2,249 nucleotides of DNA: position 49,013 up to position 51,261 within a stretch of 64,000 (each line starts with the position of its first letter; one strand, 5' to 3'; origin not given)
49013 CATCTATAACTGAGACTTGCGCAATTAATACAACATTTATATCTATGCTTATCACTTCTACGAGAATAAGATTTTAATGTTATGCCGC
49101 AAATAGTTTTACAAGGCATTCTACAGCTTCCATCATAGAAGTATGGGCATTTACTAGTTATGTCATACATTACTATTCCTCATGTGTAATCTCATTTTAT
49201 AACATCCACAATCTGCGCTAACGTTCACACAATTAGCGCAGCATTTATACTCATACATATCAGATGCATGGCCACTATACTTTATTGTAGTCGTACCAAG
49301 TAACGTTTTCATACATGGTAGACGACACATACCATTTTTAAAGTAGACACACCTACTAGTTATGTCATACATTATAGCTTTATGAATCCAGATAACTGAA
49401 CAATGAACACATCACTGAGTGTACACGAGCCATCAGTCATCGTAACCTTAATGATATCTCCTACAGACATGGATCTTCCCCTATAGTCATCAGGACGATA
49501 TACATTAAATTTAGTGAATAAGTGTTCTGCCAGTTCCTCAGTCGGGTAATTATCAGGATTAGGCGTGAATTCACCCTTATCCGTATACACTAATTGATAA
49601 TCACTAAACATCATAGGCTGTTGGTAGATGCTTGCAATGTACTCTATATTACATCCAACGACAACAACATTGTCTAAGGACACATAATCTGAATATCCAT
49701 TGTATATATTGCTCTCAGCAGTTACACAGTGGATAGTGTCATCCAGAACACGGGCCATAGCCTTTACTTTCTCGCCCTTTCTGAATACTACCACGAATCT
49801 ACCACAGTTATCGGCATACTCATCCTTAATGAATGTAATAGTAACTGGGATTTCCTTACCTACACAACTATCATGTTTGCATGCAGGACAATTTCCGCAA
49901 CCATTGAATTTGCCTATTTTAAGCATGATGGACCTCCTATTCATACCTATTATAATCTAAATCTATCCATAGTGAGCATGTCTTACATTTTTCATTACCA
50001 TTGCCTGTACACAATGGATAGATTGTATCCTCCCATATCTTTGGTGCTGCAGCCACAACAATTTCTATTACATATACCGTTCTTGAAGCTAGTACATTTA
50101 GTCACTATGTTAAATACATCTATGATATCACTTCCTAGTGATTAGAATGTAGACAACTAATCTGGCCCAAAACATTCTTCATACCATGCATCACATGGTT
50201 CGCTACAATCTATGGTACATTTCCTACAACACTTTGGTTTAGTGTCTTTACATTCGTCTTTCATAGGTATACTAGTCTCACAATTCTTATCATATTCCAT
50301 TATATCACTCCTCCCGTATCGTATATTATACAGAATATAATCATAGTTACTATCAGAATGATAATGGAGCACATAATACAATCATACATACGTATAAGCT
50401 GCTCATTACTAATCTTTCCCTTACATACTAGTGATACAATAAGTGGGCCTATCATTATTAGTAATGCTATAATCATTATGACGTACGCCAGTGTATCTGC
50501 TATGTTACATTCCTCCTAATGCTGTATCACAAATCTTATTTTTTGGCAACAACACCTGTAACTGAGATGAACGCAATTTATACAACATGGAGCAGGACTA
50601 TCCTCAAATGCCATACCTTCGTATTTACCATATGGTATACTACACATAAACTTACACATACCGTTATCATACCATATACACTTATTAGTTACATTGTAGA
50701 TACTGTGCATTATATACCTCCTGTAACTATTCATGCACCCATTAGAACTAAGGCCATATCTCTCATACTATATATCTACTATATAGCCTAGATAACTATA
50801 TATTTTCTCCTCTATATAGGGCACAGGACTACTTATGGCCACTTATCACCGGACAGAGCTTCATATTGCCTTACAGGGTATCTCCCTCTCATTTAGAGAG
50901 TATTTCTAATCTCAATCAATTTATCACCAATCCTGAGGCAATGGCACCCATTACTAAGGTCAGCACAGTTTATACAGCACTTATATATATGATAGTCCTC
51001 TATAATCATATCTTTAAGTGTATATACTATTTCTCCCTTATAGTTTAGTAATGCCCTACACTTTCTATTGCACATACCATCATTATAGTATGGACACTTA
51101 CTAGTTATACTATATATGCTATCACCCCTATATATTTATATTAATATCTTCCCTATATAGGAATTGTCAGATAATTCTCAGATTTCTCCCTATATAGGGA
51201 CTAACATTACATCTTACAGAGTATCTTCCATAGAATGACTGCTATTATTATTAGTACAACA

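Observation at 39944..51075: Expanded family of tiny Cys-rich proteins sharing a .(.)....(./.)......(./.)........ signature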

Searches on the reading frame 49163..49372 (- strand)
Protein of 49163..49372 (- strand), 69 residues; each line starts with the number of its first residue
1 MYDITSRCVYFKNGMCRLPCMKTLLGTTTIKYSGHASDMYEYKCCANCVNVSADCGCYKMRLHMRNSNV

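Call 3: search_protein_families(library=pfam, max_evalue=1, proteins=[window:49163-49372:-])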
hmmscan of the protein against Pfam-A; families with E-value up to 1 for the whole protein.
window:49163-49372:- (69 aa): 0 families

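Call 4: search_protein_families(library=phrogs, max_evalue=1, proteins=[window:49163-49372:-])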
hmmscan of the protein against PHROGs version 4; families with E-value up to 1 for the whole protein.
window:49163-49372:- (69 aa): 1 family
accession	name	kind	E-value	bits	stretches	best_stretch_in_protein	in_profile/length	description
phrog_1784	-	unknown function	0.0076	17.3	1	28-68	12-52/218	-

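Call 16: find_homologous_proteins(query=A2, max_evalue=0.01)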
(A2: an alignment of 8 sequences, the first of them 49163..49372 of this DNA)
Query A2 (8 sequences) (69 aa, profile of the alignment): 7 proteins with E <= 0.01 among 37 candidates.
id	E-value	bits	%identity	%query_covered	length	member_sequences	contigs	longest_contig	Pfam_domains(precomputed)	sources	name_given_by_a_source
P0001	1.0e-20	91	100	100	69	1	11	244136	-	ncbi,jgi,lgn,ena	-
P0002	9.1e-17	78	33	96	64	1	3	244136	-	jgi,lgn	-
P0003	1.2e-16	78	27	94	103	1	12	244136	-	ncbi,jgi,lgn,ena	-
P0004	1.6e-15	74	33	87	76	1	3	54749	-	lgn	-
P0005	8.8e-11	59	42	35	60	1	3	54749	-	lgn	-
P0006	4.8e-9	54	43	20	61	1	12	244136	-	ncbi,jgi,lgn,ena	-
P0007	2.1e-7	48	30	94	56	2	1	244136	-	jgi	-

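Call 19: find_encoding_contigs(protein=P0001, flank=10000, max_places=10)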
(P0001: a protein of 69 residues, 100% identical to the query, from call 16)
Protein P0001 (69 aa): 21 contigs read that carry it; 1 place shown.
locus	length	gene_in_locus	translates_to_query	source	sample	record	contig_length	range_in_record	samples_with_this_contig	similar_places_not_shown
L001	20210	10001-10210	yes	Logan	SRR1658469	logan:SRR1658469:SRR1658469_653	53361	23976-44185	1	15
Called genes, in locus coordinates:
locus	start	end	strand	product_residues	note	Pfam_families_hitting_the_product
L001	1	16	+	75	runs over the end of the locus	-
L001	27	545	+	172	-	-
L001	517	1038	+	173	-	-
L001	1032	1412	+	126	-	-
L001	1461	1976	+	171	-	-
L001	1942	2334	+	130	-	-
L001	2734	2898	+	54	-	-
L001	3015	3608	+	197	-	-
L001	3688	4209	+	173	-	-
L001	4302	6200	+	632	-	-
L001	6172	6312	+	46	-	-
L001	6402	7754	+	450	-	-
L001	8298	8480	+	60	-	-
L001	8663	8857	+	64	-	-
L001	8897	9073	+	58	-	-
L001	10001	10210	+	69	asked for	-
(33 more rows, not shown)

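Call 22: search_solved_structures(query=A2, max_evalue=10, show_alignments=3)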
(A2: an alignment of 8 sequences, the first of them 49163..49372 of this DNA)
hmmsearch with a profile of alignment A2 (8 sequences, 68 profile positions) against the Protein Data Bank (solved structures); distinct sequences matched with E-value up to 10: 1.
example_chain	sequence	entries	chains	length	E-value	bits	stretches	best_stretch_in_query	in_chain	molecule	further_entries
5u87_A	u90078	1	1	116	0.023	17.8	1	19-67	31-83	Preproalbumin PawS1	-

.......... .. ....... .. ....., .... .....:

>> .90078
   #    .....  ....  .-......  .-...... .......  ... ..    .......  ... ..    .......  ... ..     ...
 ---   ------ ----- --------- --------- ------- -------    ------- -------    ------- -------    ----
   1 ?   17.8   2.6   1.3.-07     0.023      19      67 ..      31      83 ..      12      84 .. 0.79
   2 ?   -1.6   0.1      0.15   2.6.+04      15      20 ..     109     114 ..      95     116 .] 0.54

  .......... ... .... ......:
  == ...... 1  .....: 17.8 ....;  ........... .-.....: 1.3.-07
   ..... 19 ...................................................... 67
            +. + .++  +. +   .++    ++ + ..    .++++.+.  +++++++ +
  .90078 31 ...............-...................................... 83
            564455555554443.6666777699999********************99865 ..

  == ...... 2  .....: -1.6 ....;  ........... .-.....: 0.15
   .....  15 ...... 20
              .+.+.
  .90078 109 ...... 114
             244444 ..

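Call 23: search_protein_families(library=ncbifam, max_evalue=1, proteins=[window:49163-49372:-])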
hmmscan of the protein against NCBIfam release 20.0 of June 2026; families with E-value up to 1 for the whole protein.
window:49163-49372:- (69 aa): 0 families

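Call 24: search_protein_representatives(alignment_id=A2)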
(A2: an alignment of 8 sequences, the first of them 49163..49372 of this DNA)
Query: 8 sequences, 68 profile positions. Proteins with E-value up to 0.001 (for the whole library): 8; up to 1e-10: 6; up to 1e-30: 0. The best 8 are listed.
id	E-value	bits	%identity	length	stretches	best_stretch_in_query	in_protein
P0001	3.3e-21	91.0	-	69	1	1-67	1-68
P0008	1.0e-20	89.5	-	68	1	1-62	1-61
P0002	2.9e-17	78.4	-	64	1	2-65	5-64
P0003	3.7e-17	78.0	-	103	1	3-67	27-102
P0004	5.1e-16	74.4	-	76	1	2-67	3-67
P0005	2.8e-11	59.2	-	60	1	15-67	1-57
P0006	1.5e-09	53.6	-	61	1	5-66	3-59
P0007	6.6e-08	48.4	-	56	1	2-67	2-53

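Call 37: list_cluster_members(proteins=[P0001, P0003, P0006, P0008])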
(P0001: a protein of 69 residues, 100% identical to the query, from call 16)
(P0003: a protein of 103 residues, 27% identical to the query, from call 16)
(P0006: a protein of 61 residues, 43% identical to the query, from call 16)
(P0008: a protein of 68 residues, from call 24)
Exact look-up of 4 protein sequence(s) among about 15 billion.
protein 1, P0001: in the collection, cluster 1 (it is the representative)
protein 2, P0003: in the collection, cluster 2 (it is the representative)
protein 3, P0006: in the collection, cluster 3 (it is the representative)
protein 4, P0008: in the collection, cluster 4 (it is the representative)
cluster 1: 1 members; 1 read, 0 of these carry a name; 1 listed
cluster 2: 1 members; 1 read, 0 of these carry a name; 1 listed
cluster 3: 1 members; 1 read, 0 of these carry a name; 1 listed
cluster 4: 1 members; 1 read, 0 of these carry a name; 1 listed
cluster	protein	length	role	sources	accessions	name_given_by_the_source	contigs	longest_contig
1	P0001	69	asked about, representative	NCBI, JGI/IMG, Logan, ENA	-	-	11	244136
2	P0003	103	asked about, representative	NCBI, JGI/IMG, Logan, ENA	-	-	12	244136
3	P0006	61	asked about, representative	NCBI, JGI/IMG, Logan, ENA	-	-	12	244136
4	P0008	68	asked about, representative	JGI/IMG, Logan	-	-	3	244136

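Call 38: predict_structure(alignment_id=A2)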
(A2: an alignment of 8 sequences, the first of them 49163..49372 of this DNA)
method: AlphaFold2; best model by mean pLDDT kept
length: 69 residues; sequences in the alignment: 8
mean_pLDDT: 47.8   pTM: 0.30
mean pLDDT of the five models: 47.8, 45.9, 45.5, 44.0, 41.4
residues with pLDDT >= 90: 0; 70-90: 0; 50-70: 32; < 50: 37
segments of 3 or more residues with pLDDT < 50: 4-7, 20-44, 50-54
pLDDT, mean of each block of 10 residues (from residue 1): 50 55 36 39 49 51 56
secondary structure, 60 per line:
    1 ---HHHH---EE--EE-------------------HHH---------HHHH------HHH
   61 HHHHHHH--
elements in order: H4-7 H48-51 H58-67

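Call 78: find_related_loci(query=P0003, collection=metagenome_contigs, flank=10000)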
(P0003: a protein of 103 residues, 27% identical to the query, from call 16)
Query P0003 (103 aa) in metagenome_contigs; peptide patterns used: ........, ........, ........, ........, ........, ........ (x = any residue, [..] = any of these).
86 stretches matched a pattern, but none encodes a relative of the query by tblastn (E <= 1e-3).

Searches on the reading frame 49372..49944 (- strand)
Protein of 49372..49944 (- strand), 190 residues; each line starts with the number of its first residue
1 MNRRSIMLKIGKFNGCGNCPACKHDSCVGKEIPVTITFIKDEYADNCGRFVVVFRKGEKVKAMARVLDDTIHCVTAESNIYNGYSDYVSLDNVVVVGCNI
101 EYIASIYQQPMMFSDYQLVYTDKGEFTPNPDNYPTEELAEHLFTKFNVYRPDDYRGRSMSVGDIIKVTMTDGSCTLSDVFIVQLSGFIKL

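Call 8: search_protein_families(library=pfam, max_evalue=0.001, proteins=[window:49372-49944:-])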
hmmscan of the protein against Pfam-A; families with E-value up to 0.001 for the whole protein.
window:49372-49944:- (190 aa): 1 family
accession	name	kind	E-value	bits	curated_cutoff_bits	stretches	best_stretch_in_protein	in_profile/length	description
PF14191.11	YodL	-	6.2e-09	37.2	24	1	110-188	30-94/98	YodL-like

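Call 9: search_protein_families(library=phrogs, max_evalue=0.001, proteins=[window:49372-49944:-])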
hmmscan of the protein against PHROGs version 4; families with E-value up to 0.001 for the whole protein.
window:49372-49944:- (190 aa): 0 families

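Call 69: search_protein_families(library=pfam, max_evalue=5, proteins=[window:49372-49944:-])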
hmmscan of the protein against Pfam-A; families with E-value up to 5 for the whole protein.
window:49372-49944:- (190 aa): 1 family
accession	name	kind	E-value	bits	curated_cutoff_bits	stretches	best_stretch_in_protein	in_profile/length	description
PF14191.11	YodL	-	6.2e-09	37.2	24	1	110-188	30-94/98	YodL-like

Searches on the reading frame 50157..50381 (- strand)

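Call 3: search_protein_families(library=pfam, max_evalue=1, proteins=[window:50157-50381:-])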
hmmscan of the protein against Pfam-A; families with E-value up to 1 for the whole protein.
window:50157-50381:- (74 aa): 1 family
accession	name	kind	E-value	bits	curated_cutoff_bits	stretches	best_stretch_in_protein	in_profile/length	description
PF10530.14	Toxin_35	-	0.26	11.8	26.8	1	32-61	8-37/61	Toxin with inhibitor cystine knot ICK or Knottin scaffold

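Call 4: search_protein_families(library=phrogs, max_evalue=1, proteins=[window:50157-50381:-])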
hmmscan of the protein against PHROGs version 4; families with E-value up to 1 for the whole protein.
window:50157-50381:- (74 aa): 3 families
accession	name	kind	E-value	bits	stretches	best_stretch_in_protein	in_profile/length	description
phrog_29060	-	unknown function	0.068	14.5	1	3-63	28-85/89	-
phrog_28490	-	unknown function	0.11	13.6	1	1-45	74-118/132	-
phrog_26853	-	unknown function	0.35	11.5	1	37-69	26-58/174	-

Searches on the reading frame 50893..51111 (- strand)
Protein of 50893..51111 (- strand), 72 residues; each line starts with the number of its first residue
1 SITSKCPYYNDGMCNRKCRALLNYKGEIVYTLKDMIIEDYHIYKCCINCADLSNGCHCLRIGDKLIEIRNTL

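Call 3: search_protein_families(library=pfam, max_evalue=1, proteins=[window:50893-51075:-])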
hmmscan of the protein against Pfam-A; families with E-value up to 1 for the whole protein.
window:50893-51075:- (60 aa): 0 families

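Call 4: search_protein_families(library=phrogs, max_evalue=1, proteins=[window:50893-51075:-])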
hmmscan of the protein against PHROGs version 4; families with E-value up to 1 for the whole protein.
window:50893-51075:- (60 aa): 2 families
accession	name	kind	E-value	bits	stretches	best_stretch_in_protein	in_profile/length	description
phrog_23504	-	unknown function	0.033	15.2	1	19-51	21-53/73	-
phrog_23492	-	unknown function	0.12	13.6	1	8-43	20-55/107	-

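Call 23: search_protein_families(library=ncbifam, max_evalue=1, proteins=[window:50893-51111:-])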
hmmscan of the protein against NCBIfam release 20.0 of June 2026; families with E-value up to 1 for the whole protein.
window:50893-51111:- (72 aa): 0 families

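Call 77: find_related_loci(query=window:50893-51111:-, collection=metagenome_contigs, flank=10000)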
Query window:50893-51111:- (72 aa) in metagenome_contigs; peptide patterns used: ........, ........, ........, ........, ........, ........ (x = any residue, [..] = any of these).
200 stretches matched a pattern, but none encodes a relative of the query by tblastn (E <= 1e-3).
